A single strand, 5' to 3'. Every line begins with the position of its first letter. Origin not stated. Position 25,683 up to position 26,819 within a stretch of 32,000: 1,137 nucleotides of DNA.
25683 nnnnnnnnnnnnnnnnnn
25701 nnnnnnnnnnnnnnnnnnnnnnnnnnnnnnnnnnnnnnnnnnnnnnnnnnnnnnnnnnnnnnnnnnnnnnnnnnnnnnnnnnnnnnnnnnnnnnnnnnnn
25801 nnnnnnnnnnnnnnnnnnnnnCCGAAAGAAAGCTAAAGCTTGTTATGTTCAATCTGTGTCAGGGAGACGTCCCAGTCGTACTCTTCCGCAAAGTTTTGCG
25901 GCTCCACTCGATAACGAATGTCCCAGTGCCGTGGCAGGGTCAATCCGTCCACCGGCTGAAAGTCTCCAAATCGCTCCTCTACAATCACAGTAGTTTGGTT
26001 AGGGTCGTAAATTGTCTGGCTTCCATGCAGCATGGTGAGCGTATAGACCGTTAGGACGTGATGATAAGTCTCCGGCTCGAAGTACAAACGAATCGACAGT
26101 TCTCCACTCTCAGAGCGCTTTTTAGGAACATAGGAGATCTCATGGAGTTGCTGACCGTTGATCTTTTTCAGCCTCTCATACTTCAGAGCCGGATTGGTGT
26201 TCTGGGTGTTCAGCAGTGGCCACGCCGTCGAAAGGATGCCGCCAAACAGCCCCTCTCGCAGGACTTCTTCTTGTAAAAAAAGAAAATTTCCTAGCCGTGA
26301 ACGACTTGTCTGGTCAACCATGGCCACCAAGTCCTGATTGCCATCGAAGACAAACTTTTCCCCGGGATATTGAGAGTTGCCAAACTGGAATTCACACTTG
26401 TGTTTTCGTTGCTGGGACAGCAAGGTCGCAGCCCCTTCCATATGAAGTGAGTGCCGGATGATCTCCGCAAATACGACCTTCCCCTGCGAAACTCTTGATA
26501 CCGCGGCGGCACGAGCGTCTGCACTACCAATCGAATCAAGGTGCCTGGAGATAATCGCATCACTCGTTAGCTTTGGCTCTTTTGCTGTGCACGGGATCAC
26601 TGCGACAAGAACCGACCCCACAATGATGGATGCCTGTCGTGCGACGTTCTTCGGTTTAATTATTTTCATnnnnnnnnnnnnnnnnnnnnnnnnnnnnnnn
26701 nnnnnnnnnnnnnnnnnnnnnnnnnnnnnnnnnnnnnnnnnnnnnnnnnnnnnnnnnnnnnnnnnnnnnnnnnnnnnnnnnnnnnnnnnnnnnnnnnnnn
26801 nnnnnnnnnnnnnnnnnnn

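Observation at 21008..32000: Tightly packed operon mixing exported peptidases with a complete DsbD-centred reducing pathway, behind an outer-membrane-receptor-like gene: candidate reductive proteolysis / disulfide-rich peptide utilisation locus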

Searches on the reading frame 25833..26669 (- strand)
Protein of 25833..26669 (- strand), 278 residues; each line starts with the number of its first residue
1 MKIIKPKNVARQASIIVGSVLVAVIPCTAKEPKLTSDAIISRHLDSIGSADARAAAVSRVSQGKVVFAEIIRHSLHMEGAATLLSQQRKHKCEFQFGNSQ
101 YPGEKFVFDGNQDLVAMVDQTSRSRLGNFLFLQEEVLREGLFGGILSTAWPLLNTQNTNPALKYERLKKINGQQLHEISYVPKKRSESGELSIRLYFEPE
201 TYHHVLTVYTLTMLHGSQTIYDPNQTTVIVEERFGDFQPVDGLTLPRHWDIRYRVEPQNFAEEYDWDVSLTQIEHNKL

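Call 6: search_protein_families(library=pfam, proteins=[window:25833-26669:-], max_evalue=0.01)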
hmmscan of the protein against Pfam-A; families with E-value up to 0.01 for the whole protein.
window:25833-26669:- (278 aa): 0 families

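Call 7: search_protein_families(library=ncbifam, proteins=[window:25833-26669:-], max_evalue=0.01)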
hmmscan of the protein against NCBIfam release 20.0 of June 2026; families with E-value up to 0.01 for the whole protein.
window:25833-26669:- (278 aa): 0 families
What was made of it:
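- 25833..26669 (-): "C": 278-aa exported protein, possibly LolA/LolB-like; overlaps D by 14 nt. No Pfam or NCBIfam match (calls 6, 7).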

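Call 20: find_homologous_proteins(query=window:25836-26669:-)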
Query window:25836-26669:- (278 aa): 363 proteins with E <= 0.001 among 1186 candidates; the best 120 are listed.
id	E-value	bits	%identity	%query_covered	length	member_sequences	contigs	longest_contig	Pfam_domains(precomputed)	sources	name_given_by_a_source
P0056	9.5e-183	623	100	100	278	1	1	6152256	-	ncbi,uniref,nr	ncbi:hypothetical protein EDE15_1284 [Edaphobacter aggregans]|uniref:Outer membrane lipoprotein-sort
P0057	8.0e-173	591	95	100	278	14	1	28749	-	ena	-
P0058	7.0e-170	581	93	100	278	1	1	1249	-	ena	-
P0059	3.4e-169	579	93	100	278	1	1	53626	-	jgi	jgi:hypothetical protein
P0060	1.7e-168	577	92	100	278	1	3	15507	-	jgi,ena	-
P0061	3.3e-168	576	92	100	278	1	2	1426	-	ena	-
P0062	4.6e-168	575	91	100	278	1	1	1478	-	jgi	jgi:hypothetical protein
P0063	4.6e-168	575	92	100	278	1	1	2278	-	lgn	-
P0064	1.6e-166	570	92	100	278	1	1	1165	-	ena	-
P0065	2.2e-166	570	91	100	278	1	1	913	-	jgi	jgi:hypothetical protein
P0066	1.0e-164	564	90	100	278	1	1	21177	-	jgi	jgi:hypothetical protein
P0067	4.8e-164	562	91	100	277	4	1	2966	-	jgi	-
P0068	9.4e-164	561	90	100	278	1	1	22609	-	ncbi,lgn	-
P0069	6.6e-162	555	89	100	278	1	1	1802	-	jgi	-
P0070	7.3e-159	545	88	99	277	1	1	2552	-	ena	-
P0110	1.4e-93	331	56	96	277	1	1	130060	-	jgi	jgi:hypothetical protein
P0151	1.7e-54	203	40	99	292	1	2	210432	-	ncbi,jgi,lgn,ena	-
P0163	4.4e-52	195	39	88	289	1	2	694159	-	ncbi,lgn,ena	-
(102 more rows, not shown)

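Call 22: find_encoding_contigs(protein=P0056, flank=10000, max_places=1)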
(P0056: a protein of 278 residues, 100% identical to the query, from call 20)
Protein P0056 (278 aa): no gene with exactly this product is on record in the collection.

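Call 51: search_solved_structures(query=A3, max_evalue=1)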
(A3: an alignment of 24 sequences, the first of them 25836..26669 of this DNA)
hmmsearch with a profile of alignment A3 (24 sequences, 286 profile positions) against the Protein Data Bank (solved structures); distinct sequences matched with E-value up to 1: 0.
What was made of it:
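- Tried and rejected: PDB profile search gave nothing (call 51).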

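Call 52: search_protein_families(library=pfam, alignment_id=A3, max_evalue=1)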
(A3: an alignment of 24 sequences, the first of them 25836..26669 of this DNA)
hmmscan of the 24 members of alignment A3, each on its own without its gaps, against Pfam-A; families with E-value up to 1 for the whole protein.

A. member 1, window:25836-26669:- (278 aa): 0 families

B. families by the number of members that match (of 24 scanned): 7 families
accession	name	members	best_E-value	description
PF14125.13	DUF4292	4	0.0055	Domain of unknown function (DUF4292)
PF09299.17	Mu-transpos_C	2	0.12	Mu transposase, C-terminal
PF03924.19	CHASE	1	0.0071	CHASE domain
PF02435.22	Glyco_hydro_68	1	0.056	Levansucrase/Invertase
PF06140.18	Ifi-6-16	1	0.099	Interferon-induced 6-16 family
PF09733.14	VEFS-Box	1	0.11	VEFS-Box of polycomb protein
PF13712.12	Glyco_tranf_2_5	1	0.15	Glycosyltransferase like family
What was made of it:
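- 25833..26669 (-): 4 of 24 homologues give weak DUF4292 hits (call 52).
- Tried and rejected: Pfam gave only weak DUF4292 hits in 4 of 24 homologues (call 52).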

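Call 66: find_encoding_contigs(protein=P0110, flank=10000, max_places=1)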
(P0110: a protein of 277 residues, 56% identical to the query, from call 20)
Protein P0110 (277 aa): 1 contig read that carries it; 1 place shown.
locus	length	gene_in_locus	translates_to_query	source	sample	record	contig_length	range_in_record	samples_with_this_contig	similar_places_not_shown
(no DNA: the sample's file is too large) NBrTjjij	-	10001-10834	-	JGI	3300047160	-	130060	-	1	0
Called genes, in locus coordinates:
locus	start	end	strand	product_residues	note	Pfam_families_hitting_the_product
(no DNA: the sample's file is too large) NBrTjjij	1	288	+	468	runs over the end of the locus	PF04389:Peptidase_M28, PF01546:Peptidase_M20, PF07687:M20_dimer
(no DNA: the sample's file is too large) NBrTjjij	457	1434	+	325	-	PF00491:Arginase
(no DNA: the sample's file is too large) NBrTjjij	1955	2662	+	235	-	PF00072:Response_reg, PF00486:Trans_reg_C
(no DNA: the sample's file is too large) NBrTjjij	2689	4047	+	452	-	PF00672:HAMP (faint), PF00512:HisKA, PF02518:HATPase_c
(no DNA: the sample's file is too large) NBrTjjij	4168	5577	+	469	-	PF00083:Sugar_tr, PF07690:MFS_1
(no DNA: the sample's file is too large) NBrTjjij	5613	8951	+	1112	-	PF13620:CarboxypepD_reg, PF13715:CarbopepD_reg_2 (weak), PF25183:OMP_b-brl_4, PF00593:TonB_dep_Rec_b-barrel (weak)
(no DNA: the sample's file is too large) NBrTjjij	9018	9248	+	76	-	-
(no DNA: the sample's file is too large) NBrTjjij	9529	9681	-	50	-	-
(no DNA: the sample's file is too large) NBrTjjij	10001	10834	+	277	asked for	-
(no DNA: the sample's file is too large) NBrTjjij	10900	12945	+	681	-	PF11412:DsbD_N, PF02683:DsbD_TM, PF03190:Thioredox_DsbH, PF13098:Thioredoxin_2, PF13899:Thioredoxin_7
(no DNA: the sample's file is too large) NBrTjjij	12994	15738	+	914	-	PF00675:Peptidase_M16, PF05193:Peptidase_M16_C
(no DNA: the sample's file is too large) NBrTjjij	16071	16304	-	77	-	-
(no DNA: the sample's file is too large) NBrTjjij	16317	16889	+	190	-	PF04542:Sigma70_r2, PF08281:Sigma70_r4_2, PF04545:Sigma70_r4 (weak)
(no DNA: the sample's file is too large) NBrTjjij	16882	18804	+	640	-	-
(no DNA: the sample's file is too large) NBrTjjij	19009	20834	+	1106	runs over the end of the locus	PF13620:CarboxypepD_reg, PF25183:OMP_b-brl_4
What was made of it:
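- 25833..26669 (-): A C-DsbD-M16 trio occurs without D or thioredoxin in P0110's contig (call 66).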

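Call 67: find_encoding_contigs(protein=P0151, flank=10000, max_places=1)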
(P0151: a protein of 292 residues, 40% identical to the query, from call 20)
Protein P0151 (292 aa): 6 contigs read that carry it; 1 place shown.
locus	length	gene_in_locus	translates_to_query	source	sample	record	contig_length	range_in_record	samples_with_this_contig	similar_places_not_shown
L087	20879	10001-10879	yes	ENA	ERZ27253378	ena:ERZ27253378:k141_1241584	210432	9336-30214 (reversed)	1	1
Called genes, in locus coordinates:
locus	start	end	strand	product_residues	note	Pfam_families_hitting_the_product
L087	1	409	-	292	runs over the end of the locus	PF01746:tRNA_m1G_MT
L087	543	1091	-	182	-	PF01782:RimM, PF05239:PRC (weak), PF24986:PRC_RimM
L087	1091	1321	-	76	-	PF13083:KH_KhpA-B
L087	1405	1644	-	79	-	PF00886:Ribosomal_S16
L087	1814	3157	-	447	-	PF02881:SRP54_N, PF13401:AAA_22 (weak), PF00448:SRP54, PF01656:CbiA (faint), PF02978:SRP_SPB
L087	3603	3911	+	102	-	PF00825:Ribonuclease_P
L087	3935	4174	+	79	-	PF01809:YidD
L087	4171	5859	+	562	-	PF14849:YidC_periplas, PF02096:60KD_IMP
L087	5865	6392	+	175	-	PF01424:R3H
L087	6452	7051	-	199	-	PF00149:Metallophos, PF12850:Metallophos_2 (weak)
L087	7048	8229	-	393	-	PF04307:YdjM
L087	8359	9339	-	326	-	PF00586:AIRS, PF02769:AIRS_C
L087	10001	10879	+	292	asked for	-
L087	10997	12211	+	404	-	PF12704:MacB_PCD, PF02687:FtsX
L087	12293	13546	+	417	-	PF12704:MacB_PCD, PF02687:FtsX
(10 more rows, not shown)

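Call 68: find_encoding_contigs(protein=P0163, flank=10000, max_places=1)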
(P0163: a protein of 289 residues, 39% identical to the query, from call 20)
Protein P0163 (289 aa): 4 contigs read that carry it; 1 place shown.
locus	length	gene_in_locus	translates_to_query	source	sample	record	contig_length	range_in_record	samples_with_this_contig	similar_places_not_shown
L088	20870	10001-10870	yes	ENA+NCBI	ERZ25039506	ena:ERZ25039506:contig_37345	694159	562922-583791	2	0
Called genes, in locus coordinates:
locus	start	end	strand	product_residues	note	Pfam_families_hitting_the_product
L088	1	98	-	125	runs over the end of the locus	-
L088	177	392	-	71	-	-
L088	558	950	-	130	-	PF00903:Glyoxalase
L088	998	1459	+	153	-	PF01047:MarR (weak), PF12802:MarR_2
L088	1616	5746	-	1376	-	PF13620:CarboxypepD_reg, PF17210:SdrD_B, PF22904:NOMO1-like_2nd (weak), PF25183:OMP_b-brl_4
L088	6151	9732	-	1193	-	PF13620:CarboxypepD_reg, PF25183:OMP_b-brl_4, PF00593:TonB_dep_Rec_b-barrel (weak)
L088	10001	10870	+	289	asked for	-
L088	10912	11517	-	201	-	PF01330:RuvA_N, PF21176:RecR_HhH (faint), PF00633:HHH (faint), PF14520:HHH_5, PF07499:RuvA_C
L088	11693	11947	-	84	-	PF00216:Bac_DNA_binding, PF18291:HU-HIG, PF18175:HU-CCDC81_bac_2 (weak)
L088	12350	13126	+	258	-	PF01695:IstB_IS21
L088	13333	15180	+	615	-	PF07676:PD40 (faint), PF26550:Tricorn_2nd (weak), PF26549:Tricorn_N, PF00561:Abhydrolase_1 (faint), PF02129:Peptidase_S15 (faint), PF20434:BD-FAE, PF00326:Peptidase_S9, PF01738:DLH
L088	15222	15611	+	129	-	PF00903:Glyoxalase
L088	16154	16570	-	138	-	PF00903:Glyoxalase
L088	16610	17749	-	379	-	PF01263:Aldose_epim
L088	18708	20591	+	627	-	PF13424:TPR_12 (faint), PF13432:TPR_16 (faint), PF00515:TPR_1 (faint), PF07719:TPR_2 (faint), PF13174:TPR_6 (faint), PF13181:TPR_8 (faint), PF13414:TPR_11 (weak), PF13428:TPR_14 (faint), +2 more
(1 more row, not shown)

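Call 76: find_related_loci(query=A3, collection=metagenome_contigs, flank=10000)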
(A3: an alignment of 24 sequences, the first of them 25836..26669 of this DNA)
Query A3 (278 aa) in metagenome_contigs; peptide patterns used: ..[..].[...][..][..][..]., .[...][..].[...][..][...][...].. (x = any residue, [..] = any of these).
600 stretches matched a pattern (row limit reached: there are more); 518 encode a relative of the query (tblastn E <= 1e-3); the best 80 are kept; 80 distinct loci.
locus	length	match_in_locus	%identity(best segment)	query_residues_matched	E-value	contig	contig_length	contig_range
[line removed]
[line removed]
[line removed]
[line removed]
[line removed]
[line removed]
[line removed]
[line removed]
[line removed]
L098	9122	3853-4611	63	26-278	8e-113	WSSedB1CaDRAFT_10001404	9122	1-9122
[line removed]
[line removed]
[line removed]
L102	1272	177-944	50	14-267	1e-89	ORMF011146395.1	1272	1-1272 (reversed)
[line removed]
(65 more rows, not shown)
